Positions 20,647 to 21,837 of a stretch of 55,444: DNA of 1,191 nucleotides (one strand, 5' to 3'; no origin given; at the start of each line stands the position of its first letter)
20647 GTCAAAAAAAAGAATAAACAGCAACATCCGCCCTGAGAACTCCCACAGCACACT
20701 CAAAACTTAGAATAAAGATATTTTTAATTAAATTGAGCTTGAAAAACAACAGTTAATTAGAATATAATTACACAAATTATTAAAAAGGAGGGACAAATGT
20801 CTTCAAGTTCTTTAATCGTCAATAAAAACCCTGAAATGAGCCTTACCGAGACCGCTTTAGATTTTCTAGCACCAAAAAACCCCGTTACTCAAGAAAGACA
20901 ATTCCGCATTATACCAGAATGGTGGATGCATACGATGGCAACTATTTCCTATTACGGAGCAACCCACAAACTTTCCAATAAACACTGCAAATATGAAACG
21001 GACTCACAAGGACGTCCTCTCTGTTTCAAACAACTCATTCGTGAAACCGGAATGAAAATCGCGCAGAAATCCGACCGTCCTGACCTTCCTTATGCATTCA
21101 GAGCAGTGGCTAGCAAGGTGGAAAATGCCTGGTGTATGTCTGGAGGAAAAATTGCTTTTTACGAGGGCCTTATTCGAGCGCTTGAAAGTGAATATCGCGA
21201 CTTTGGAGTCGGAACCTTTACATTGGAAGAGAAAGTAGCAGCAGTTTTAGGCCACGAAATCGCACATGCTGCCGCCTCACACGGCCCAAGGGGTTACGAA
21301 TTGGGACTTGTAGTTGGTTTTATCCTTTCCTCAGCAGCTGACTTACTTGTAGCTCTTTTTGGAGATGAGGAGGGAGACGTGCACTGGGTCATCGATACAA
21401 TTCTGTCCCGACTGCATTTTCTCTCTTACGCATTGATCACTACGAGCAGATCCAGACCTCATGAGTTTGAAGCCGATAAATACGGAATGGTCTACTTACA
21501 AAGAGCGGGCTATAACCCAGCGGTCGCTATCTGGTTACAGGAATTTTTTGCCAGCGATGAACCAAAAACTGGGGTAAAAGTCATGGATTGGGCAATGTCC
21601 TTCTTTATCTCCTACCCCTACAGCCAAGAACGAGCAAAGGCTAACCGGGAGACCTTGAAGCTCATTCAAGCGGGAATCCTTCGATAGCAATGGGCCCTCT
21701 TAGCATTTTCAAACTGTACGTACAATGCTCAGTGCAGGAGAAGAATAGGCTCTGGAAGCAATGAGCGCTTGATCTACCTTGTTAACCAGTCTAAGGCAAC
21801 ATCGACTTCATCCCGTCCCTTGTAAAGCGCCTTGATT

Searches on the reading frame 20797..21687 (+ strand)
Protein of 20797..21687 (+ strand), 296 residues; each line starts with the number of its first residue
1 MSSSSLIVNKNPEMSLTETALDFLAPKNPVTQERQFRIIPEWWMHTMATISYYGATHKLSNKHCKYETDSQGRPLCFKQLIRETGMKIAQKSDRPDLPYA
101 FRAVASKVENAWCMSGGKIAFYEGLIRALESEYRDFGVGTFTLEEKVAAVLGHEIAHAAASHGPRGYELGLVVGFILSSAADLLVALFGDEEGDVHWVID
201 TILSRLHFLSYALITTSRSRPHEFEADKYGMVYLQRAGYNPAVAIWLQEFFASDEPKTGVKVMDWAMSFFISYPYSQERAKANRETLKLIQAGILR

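Call 8: search_protein_families(library=pfam, proteins=[window:20797-21687:+], max_evalue=0.001)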
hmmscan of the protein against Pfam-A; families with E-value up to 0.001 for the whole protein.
window:20797-21687:+ (296 aa): 1 family
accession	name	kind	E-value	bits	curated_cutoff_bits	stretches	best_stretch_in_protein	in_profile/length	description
PF01435.24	Peptidase_M48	-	1.1e-22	81.2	20.3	1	81-285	7-184/186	Peptidase family M48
